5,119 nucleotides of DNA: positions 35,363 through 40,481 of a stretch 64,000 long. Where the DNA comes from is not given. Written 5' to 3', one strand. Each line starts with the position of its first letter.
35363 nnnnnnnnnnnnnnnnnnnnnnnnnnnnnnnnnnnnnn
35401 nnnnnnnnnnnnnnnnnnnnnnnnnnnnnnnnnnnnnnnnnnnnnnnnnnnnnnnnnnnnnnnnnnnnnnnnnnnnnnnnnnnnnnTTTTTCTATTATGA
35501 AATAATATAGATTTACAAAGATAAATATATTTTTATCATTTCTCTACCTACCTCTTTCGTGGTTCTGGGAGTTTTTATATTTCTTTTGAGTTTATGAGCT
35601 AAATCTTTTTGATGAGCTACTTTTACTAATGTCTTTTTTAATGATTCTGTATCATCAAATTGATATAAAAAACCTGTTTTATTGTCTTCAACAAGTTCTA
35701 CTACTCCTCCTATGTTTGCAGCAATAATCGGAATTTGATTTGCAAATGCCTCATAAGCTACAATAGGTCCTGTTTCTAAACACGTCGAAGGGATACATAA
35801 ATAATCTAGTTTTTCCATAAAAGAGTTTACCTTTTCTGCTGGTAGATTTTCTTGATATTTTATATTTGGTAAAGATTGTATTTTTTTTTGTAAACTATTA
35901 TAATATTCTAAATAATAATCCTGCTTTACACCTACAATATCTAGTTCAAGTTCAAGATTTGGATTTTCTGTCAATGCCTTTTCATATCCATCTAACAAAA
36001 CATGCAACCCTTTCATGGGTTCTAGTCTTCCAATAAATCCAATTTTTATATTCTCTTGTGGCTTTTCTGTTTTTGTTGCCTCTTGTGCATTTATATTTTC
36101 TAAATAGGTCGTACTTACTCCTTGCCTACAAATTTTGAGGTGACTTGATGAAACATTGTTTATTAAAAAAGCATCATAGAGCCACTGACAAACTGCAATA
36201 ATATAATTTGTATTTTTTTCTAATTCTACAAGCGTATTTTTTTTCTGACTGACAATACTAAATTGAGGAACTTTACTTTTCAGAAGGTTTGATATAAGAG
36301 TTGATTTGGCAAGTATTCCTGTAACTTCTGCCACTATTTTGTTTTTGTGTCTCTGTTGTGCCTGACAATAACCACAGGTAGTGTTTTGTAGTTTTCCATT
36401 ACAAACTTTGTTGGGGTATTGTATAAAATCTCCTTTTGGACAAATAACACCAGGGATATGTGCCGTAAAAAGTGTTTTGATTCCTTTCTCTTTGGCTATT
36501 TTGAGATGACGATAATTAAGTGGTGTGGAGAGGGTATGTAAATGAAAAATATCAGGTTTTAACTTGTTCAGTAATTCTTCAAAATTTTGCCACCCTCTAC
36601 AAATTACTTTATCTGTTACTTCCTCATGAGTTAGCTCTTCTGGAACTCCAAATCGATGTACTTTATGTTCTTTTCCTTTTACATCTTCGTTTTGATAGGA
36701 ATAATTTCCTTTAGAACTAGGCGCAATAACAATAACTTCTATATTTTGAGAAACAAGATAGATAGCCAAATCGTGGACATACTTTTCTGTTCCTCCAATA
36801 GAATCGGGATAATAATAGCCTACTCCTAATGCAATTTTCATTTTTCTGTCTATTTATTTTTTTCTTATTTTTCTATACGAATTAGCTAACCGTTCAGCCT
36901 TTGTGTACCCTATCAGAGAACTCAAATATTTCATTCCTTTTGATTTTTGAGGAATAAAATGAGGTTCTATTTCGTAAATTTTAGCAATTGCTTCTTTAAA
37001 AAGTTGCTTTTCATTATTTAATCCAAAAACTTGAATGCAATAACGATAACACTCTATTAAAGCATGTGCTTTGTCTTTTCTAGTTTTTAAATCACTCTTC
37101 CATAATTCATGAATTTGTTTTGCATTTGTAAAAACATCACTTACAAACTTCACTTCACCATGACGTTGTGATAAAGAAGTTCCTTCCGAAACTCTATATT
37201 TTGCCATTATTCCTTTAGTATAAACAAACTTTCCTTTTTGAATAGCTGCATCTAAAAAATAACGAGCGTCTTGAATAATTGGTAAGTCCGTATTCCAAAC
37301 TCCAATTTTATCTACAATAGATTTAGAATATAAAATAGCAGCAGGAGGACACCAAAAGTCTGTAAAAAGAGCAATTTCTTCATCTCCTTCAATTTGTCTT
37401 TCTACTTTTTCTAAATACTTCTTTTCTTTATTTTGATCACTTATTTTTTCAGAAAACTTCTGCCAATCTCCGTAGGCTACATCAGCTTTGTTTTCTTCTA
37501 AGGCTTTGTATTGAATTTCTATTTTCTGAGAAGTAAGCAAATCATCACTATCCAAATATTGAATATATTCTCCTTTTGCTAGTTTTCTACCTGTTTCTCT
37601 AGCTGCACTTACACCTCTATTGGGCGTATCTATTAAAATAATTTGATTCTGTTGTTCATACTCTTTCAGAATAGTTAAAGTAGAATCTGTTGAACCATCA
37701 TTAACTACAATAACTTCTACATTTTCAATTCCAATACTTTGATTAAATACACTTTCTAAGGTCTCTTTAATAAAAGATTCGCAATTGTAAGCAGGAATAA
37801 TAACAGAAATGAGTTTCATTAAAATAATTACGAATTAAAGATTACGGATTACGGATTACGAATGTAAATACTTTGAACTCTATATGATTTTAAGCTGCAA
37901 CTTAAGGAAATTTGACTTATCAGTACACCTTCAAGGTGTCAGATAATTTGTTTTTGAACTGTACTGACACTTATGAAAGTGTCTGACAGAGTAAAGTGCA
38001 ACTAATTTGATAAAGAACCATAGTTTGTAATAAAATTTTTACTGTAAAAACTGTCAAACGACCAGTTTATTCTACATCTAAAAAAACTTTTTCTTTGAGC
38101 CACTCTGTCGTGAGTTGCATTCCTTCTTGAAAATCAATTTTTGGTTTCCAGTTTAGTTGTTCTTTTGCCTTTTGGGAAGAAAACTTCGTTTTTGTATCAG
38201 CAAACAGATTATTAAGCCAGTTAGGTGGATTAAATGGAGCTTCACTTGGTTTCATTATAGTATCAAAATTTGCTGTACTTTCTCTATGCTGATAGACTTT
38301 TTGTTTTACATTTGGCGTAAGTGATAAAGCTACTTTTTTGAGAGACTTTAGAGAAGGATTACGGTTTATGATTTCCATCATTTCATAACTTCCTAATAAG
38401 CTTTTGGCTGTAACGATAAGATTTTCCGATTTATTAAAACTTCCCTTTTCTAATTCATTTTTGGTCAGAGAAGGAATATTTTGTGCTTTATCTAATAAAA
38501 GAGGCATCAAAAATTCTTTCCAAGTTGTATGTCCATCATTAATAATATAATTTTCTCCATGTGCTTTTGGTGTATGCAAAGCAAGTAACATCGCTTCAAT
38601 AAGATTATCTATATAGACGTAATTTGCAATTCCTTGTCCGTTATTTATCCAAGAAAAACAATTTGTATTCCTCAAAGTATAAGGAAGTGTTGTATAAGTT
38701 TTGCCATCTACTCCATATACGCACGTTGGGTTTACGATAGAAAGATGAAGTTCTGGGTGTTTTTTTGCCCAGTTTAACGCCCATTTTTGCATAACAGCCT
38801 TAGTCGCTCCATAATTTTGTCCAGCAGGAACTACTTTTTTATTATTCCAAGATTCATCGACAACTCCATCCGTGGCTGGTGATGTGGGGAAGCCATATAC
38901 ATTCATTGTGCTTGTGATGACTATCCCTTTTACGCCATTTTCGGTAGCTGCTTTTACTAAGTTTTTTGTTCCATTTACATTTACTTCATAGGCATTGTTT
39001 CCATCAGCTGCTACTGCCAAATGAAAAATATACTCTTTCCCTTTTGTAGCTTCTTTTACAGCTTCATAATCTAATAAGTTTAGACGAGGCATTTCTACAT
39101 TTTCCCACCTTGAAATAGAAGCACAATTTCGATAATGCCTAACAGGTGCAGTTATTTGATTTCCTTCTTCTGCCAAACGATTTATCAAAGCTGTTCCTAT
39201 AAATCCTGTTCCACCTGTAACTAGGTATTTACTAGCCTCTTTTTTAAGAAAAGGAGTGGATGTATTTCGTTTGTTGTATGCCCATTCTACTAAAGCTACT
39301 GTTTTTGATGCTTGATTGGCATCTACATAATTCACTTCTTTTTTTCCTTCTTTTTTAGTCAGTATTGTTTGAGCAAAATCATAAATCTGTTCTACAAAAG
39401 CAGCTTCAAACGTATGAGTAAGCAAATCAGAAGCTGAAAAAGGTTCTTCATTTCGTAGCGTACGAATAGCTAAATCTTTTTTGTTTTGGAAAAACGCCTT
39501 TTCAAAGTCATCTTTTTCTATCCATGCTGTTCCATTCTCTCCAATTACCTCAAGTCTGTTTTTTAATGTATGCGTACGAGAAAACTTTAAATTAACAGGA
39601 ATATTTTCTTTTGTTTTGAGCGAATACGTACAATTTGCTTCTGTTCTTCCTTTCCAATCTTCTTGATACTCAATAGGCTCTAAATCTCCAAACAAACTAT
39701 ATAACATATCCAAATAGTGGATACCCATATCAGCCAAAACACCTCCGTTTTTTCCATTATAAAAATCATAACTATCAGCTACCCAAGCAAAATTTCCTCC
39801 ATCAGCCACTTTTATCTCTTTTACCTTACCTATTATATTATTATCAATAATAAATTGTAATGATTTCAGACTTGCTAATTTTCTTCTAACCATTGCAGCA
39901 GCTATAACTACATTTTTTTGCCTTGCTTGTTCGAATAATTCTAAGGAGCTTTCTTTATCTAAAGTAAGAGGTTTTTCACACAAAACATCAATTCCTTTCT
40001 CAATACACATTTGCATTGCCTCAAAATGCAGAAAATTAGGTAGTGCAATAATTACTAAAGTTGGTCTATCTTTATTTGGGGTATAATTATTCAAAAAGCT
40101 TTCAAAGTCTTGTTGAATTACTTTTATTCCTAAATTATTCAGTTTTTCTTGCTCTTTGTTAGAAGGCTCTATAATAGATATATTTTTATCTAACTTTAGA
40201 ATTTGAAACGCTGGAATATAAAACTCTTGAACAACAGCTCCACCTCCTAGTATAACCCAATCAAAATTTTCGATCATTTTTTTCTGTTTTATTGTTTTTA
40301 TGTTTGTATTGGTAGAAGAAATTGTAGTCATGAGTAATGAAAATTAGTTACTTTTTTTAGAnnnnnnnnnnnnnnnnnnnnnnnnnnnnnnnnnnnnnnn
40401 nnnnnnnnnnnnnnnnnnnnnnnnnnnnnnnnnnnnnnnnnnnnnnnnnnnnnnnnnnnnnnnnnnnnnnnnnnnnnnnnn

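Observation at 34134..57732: Three-copy intergenic hairpin repeat family with conserved core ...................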

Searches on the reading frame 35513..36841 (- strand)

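Call 14: search_protein_families(library=pfam, proteins=[window:35513-36841:-], max_evalue=0.01)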
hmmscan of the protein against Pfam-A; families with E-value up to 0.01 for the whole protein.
window:35513-36841:- (442 aa): 5 families
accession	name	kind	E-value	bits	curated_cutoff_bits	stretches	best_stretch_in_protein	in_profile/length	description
PF00534.26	Glycos_transf_1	-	6.8e-27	94.5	26.4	1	256-423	7-170/172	Glycosyl transferases group 1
PF13692.12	Glyco_trans_1_4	-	1.9e-20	74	27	1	266-408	3-139/142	Glycosyl transferases group 1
PF13439.12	Glyco_transf_4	-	4.8e-13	49.9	28.5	1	15-131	1-107/170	Glycosyltransferase Family 4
PF13579.12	Glyco_trans_4_4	-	1.3e-06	29.2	29.7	1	16-131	1-103/158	Glycosyl transferase 4-like domain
PF20706.3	GT4-conflict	-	3.2e-06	26.8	26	1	198-392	134-324/385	Family 4 Glycosyltransferase in conflict systems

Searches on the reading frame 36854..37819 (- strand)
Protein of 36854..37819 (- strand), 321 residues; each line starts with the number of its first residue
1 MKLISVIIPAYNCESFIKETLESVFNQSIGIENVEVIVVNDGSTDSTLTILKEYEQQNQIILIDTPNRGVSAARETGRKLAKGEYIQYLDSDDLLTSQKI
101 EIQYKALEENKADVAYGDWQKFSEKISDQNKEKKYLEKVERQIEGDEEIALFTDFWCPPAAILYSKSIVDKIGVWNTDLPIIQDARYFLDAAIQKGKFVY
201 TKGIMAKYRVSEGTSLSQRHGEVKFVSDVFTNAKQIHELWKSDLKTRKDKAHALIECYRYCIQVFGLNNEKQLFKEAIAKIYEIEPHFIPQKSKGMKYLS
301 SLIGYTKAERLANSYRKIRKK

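Call 79: search_protein_families(library=pfam, proteins=[window:36854-37819:-], max_evalue=0.0001)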
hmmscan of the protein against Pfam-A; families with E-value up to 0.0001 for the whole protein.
window:36854-37819:- (321 aa): 3 families
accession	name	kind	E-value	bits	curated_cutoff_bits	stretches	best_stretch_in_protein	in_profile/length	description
PF00535.33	Glycos_transf_2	-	1.8e-36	126.1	23.3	1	5-168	1-163/168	Glycosyl transferase family 2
PF10111.15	Glyco_tranf_2_2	-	9.7e-14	51.9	27.3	1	5-110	1-114/276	Glycosyltransferase like family 2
PF13641.12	Glyco_tranf_2_3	-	3.3e-10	40.8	27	1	4-114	3-118/230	Glycosyltransferase like family 2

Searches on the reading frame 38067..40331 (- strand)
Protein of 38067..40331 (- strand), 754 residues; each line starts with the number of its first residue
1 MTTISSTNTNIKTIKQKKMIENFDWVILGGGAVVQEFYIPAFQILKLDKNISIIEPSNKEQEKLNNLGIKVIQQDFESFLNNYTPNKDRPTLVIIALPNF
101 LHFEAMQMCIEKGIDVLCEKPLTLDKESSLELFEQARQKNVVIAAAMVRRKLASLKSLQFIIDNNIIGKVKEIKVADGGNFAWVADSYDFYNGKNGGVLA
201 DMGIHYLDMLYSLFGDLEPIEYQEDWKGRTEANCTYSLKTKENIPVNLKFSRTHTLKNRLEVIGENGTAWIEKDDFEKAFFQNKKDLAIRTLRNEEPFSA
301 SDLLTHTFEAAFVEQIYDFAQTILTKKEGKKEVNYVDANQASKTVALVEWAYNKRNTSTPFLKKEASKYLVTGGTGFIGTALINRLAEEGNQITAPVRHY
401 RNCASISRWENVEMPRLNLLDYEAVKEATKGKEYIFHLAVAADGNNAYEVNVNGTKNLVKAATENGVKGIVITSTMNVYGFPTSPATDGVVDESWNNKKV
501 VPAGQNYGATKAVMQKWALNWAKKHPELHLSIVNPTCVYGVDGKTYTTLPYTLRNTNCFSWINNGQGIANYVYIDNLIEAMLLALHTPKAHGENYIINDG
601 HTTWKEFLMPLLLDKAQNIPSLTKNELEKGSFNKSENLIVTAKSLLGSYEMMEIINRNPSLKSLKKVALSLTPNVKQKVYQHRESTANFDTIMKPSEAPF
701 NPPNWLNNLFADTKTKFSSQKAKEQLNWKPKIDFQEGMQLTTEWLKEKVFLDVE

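Call 79: search_protein_families(library=pfam, proteins=[window:38067-40331:-], max_evalue=0.0001)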
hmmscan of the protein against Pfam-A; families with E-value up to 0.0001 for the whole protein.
window:38067-40331:- (754 aa): 12 families
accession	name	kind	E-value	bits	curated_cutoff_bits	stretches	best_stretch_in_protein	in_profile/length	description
PF01370.27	Epimerase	-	1.6e-29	103.4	20.9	1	370-597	2-237/240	NAD dependent epimerase/dehydratase family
PF01073.25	3Beta_HSD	-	9.5e-23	81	22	1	370-611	1-264/280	3-beta hydroxysteroid dehydrogenase/isomerase family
PF16363.11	GDP_Man_Dehyd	-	1.4e-16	61.3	27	1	370-641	1-292/332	GDP-mannose 4,6 dehydratase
PF01408.29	GFO_IDH_MocA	-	4.6e-16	60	24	1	24-144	2-117/120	Oxidoreductase family, NAD-binding Rossmann fold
PF13460.12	NAD_binding_10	-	5.5e-15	56.1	27.2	1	373-483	1-104/184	NAD(P)H-binding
PF02894.22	GFO_IDH_MocA_C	-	2.4e-13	50.8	22.9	1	162-360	4-215/218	Oxidoreductase family, C-terminal alpha/beta domain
PF22725.1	GFO_IDH_MocA_C3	-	3.7e-12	46.8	27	1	159-269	5-123/124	GFO/IDH/MocA C-terminal domain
PF07993.18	NAD_binding_4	-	4.7e-11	42.8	20.1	1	421-544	78-210/258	Male sterility protein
PF05368.20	NmrA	-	3e-10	40.6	27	1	367-475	3-107/298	NmrA-like family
PF04321.23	RmlD_sub_bind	-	1.2e-09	38.1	27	1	369-546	3-159/287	RmlD substrate binding domain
PF03435.24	Sacchrp_dh_NADP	-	8.1e-09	36.3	25.1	1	26-122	2-98/129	Saccharopine dehydrogenase NADP binding domain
PF02719.21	Polysacc_synt_2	-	2.2e-06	27.5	20.2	1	370-475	2-128/293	Polysaccharide biosynthesis protein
